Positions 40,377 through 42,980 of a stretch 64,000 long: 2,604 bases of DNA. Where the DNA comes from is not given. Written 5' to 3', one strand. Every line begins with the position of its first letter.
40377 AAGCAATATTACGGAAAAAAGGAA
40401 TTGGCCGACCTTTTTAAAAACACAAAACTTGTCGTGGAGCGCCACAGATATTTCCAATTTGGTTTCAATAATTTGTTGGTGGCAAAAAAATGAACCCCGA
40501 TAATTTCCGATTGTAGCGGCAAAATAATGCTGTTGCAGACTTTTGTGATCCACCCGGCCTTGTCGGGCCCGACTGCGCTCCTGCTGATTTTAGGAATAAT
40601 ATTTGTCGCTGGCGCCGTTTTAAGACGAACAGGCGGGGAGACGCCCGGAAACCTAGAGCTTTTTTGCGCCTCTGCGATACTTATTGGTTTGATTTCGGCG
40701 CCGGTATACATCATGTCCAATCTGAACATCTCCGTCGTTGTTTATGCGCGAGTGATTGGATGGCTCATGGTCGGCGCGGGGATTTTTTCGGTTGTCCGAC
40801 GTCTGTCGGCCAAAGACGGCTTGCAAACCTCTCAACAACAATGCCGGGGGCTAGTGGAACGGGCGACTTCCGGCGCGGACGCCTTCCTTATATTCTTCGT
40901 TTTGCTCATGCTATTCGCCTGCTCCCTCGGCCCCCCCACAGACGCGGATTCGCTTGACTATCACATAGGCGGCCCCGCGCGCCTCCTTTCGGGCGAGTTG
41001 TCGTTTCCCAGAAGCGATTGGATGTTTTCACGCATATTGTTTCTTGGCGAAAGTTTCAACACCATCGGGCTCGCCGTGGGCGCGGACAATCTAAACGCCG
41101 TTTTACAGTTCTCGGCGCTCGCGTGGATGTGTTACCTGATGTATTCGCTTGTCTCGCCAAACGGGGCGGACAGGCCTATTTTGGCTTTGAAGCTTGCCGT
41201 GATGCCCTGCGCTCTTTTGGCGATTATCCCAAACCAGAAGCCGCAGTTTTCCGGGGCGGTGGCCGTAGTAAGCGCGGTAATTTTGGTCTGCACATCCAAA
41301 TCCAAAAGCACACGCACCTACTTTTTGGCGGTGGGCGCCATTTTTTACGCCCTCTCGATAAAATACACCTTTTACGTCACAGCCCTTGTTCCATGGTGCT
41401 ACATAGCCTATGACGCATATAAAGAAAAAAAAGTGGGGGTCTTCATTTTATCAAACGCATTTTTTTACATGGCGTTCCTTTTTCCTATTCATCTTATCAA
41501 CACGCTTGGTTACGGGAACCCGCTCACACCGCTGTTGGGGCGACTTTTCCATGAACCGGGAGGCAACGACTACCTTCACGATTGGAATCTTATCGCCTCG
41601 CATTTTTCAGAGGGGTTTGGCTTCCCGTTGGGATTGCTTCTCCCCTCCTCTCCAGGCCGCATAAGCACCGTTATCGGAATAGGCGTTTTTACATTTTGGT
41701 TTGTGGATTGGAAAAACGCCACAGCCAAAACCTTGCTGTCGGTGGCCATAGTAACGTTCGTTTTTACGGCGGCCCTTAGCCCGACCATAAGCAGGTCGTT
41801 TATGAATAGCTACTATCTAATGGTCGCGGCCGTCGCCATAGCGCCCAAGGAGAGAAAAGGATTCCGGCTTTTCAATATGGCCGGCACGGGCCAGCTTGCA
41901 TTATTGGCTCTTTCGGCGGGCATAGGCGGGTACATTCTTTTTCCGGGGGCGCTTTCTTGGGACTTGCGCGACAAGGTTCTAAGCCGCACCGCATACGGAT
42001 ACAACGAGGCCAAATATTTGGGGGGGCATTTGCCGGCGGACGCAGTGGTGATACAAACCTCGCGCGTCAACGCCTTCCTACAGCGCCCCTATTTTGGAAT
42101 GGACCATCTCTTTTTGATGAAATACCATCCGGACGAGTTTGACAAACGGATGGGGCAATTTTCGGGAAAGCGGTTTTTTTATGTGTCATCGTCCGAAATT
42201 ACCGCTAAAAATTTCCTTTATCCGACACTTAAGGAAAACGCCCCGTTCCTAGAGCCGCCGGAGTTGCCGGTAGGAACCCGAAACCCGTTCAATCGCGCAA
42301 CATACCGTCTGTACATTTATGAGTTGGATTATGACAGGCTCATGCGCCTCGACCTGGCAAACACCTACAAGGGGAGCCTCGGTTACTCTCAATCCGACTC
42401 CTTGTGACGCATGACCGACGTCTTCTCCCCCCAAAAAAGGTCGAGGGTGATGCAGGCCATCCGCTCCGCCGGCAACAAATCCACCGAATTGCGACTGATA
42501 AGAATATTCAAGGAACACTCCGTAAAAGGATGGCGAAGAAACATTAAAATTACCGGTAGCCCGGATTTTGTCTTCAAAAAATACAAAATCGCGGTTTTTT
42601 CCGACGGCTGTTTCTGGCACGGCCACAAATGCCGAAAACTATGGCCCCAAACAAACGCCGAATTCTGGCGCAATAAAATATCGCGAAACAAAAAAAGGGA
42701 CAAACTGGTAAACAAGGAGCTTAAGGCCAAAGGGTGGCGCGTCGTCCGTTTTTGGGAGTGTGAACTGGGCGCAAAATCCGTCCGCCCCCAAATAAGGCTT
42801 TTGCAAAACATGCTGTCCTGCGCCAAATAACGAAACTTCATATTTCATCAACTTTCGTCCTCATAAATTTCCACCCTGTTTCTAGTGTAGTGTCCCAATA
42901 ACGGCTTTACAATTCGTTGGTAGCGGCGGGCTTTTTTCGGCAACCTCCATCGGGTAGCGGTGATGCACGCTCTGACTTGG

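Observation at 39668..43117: Two copies of a ~240-bp structured element with terminal inverted repeats and stem-preserving covariation: a MITE or a leader ncRNA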

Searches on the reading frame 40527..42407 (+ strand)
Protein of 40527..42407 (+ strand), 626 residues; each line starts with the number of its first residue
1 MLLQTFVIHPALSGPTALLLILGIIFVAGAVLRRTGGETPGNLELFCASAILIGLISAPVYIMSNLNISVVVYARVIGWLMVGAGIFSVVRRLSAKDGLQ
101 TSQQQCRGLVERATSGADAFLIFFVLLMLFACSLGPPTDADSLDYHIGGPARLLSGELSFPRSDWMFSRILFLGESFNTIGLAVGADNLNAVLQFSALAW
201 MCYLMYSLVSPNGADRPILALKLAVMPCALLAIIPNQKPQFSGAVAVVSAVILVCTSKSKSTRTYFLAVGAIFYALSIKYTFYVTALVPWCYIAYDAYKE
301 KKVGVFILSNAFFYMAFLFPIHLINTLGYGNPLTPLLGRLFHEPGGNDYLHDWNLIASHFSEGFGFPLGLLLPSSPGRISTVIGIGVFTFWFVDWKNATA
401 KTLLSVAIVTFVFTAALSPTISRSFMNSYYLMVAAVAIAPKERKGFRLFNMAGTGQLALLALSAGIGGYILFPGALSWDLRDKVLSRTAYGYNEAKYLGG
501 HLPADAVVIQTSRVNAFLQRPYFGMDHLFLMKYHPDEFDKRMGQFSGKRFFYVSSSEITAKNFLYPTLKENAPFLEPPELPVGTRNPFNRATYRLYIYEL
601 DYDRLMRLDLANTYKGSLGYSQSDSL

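Call 7: search_protein_families(library=pfam, proteins=[window:40527-42407:+], max_evalue=0.001)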
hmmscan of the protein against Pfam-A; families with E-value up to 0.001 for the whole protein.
window:40527-42407:+ (626 aa): 1 family
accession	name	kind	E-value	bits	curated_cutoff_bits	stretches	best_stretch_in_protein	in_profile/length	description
PF07220.16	DUF1420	-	1.8e-33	116.6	19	1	120-530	159-590/672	Protein of unknown function (DUF1420)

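Call 35: find_homologous_proteins(query=window:40527-42407:+, max_evalue=1e-20)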
Query window:40527-42407:+ (626 aa): 70 proteins with E <= 1e-20 among 8000 candidates.
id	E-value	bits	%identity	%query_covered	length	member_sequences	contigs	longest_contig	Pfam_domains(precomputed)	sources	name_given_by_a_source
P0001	0.0e+0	1409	100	100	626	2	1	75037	PF07220.16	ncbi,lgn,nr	ncbi:MAG: DUF1420 family protein [Nitrospinae bacterium]|nr:DUF1420 family protein [Nitrospinota bac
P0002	1.0e-95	340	35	96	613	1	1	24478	PF07220.16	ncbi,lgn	-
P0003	4.7e-86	308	32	96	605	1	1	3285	PF07220.16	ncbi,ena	-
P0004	9.8e-85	304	41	66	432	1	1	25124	PF07220.16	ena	-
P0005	4.6e-84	301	31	96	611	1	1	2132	PF07220.16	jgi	-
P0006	1.1e-82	297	31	96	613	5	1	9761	PF07220.16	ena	-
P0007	6.3e-78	281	31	96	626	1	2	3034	PF07220.16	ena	-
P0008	1.5e-77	280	32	97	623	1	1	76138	PF07220.16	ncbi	-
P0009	9.6e-72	261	33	96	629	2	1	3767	PF07220.16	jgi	jgi:hypothetical protein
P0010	1.6e-71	260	32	95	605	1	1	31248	PF07220.16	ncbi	-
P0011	9.9e-68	248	34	72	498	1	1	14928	PF07220.16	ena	-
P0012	2.2e-67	246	30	96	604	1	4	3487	PF07220.16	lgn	-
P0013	3.0e-66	243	32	93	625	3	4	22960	PF07220.16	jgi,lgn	jgi:hypothetical protein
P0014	4.0e-66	242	29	96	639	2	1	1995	PF07220.16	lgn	-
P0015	5.7e-66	242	32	85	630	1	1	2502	PF07220.16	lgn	-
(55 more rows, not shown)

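Call 37: find_encoding_contigs(protein=P0001, flank=10000, max_places=10)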
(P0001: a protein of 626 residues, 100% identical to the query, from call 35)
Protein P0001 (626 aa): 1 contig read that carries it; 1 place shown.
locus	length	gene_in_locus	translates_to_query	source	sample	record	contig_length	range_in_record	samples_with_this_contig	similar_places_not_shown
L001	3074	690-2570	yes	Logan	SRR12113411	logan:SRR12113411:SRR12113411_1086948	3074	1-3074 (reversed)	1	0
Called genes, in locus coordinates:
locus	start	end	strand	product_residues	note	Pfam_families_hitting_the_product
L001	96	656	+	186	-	PF05148:Methyltransf_8 (weak), PF13489:Methyltransf_23, PF13847:Methyltransf_31, PF01209:Ubie_methyltran (weak), PF13649:Methyltransf_25, PF08241:Methyltransf_11, PF08242:Methyltransf_12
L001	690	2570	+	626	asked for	PF07220:DUF1420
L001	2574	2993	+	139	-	PF03852:Vsr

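Call 67: find_encoding_contigs(protein=P0002, flank=8000, max_places=2)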
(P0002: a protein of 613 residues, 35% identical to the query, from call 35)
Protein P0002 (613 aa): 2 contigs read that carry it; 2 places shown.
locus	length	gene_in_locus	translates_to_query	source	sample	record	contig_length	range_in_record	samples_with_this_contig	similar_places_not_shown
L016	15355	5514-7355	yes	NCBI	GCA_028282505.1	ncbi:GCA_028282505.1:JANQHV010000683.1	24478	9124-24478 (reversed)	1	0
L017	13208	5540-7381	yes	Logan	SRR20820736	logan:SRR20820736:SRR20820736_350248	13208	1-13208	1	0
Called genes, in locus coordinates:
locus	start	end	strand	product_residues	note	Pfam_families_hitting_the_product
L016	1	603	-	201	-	?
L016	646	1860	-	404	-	PF01075:Glyco_transf_9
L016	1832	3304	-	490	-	-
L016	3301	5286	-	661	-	-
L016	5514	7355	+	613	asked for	PF07220:DUF1420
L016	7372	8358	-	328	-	-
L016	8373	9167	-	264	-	PF03848:TehB, PF13489:Methyltransf_23, PF13847:Methyltransf_31, PF08241:Methyltransf_11, PF08242:Methyltransf_12, PF13649:Methyltransf_25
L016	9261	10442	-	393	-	PF20706:GT4-conflict, PF00534:Glycos_transf_1, PF13692:Glyco_trans_1_4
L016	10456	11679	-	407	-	-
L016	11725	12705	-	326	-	PF13847:Methyltransf_31 (weak), PF08241:Methyltransf_11, PF13649:Methyltransf_25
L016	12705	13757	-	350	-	PF13524:Glyco_trans_1_2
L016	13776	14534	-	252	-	PF02475:TRM5-TYW2_MTfase (weak), PF05575:V_cholerae_RfbT, PF13847:Methyltransf_31 (weak), PF05050:Methyltransf_21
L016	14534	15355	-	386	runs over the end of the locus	PF00534:Glycos_transf_1, PF13692:Glyco_trans_1_4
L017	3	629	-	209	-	?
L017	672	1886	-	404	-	PF01075:Glyco_transf_9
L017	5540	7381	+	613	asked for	PF07220:DUF1420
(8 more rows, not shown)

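Call 68: find_encoding_contigs(protein=P0008, flank=8000, max_places=2)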
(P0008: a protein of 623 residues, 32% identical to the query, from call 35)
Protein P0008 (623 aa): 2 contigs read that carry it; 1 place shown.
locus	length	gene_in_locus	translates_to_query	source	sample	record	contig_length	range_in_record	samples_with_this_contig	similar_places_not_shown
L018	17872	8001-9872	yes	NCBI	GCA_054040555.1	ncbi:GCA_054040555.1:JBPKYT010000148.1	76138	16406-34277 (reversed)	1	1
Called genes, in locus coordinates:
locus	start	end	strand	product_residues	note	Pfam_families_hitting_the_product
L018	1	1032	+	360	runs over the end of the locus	PF13524:Glyco_trans_1_2 (weak)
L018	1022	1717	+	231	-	PF01728:FtsJ (faint), PF07021:MetW, PF13489:Methyltransf_23, PF08241:Methyltransf_11, PF08242:Methyltransf_12, PF13649:Methyltransf_25, PF13847:Methyltransf_31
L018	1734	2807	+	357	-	PF13439:Glyco_transf_4, PF13579:Glyco_trans_4_4, PF20706:GT4-conflict (weak), PF00534:Glycos_transf_1, PF13692:Glyco_trans_1_4, PF13524:Glyco_trans_1_2 (weak)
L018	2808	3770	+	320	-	PF01073:3Beta_HSD, PF01370:Epimerase, PF04321:RmlD_sub_bind, PF16363:GDP_Man_Dehyd, PF07993:NAD_binding_4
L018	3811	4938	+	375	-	PF13439:Glyco_transf_4, PF13579:Glyco_trans_4_4 (weak), PF20706:GT4-conflict, PF00534:Glycos_transf_1, PF13692:Glyco_trans_1_4, PF13524:Glyco_trans_1_2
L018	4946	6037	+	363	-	PF13439:Glyco_transf_4, PF13579:Glyco_trans_4_4 (weak), PF20706:GT4-conflict, PF00534:Glycos_transf_1, PF13692:Glyco_trans_1_4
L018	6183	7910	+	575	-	PF02543:Carbam_trans_N, PF00814:TsaD (faint), PF16861:Carbam_trans_C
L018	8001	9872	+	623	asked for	PF07220:DUF1420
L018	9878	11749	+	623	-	PF13522:GATase_6, PF13537:GATase_7, PF00733:Asn_synthase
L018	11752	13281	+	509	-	PF01943:Polysacc_synt, PF13440:Polysacc_synt_3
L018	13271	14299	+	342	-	PF00535:Glycos_transf_2, PF10111:Glyco_tranf_2_2, PF13641:Glyco_tranf_2_3 (faint)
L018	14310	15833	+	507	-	-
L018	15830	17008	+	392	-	PF13579:Glyco_trans_4_4 (weak), PF20706:GT4-conflict (weak), PF00534:Glycos_transf_1, PF13692:Glyco_trans_1_4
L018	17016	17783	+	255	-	PF00535:Glycos_transf_2, PF13641:Glyco_tranf_2_3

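Call 75: find_encoding_contigs(protein=P0191, flank=10000, max_places=5)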
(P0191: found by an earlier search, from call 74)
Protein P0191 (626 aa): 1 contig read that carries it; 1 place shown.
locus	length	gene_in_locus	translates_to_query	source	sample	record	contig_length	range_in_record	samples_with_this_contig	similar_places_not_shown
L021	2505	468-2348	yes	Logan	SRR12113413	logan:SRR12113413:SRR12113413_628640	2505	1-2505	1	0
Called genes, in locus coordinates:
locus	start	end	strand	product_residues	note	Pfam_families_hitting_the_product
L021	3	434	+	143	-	?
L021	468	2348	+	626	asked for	PF07220:DUF1420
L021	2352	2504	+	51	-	?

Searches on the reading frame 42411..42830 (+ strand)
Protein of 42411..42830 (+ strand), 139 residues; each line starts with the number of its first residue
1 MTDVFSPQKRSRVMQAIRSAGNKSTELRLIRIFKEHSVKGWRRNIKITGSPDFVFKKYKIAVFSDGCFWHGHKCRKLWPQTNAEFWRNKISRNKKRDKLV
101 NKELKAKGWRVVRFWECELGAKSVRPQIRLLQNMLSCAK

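Call 7: search_protein_families(library=pfam, proteins=[window:42411-42830:+], max_evalue=0.001)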
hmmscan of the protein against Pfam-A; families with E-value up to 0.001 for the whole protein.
window:42411-42830:+ (139 aa): 2 families
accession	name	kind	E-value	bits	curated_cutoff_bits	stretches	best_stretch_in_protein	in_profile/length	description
PF03852.21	Vsr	-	7.7e-23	80.6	27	1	2-76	1-74/74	DNA mismatch endonuclease Vsr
PF18741.7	MTES_1575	-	0.00036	21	38.2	0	91-120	53-82/96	REase_MTES_1575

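Call 13: find_encoding_contigs(protein=window:42411-42830:+, flank=10000, max_places=10)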
Protein window:42411-42830:+ (139 aa): 2 contigs read that carry it; 2 places shown.
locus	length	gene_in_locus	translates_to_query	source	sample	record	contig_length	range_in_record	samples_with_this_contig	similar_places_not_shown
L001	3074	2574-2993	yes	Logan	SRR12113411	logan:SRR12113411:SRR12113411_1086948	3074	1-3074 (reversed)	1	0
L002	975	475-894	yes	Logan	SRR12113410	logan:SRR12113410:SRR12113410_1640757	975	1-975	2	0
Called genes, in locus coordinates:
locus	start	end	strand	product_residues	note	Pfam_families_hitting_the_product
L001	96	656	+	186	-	PF05148:Methyltransf_8 (weak), PF13489:Methyltransf_23, PF13847:Methyltransf_31, PF01209:Ubie_methyltran (weak), PF13649:Methyltransf_25, PF08241:Methyltransf_11, PF08242:Methyltransf_12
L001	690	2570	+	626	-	PF07220:DUF1420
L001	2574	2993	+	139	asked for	PF03852:Vsr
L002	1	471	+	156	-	?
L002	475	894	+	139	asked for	PF03852:Vsr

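Call 74: list_cluster_members(proteins=[P0001, window:42411-42830:+])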
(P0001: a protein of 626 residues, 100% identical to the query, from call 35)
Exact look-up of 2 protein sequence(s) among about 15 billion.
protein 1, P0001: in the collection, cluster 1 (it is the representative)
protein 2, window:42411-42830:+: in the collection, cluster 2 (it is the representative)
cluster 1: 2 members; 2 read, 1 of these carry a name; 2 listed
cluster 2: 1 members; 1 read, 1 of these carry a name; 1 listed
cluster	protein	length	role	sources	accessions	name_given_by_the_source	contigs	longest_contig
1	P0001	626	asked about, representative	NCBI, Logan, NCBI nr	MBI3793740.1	MAG: DUF1420 family protein [Nitrospinae bacterium] | DUF1420 family protein [Nitrospinota bacterium]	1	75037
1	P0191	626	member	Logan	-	-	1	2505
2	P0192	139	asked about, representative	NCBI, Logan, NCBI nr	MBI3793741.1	MAG: very short patch repair endonuclease [Nitrospinae bacterium] | very short patch repair endonuclease [Nitrospinota bacterium]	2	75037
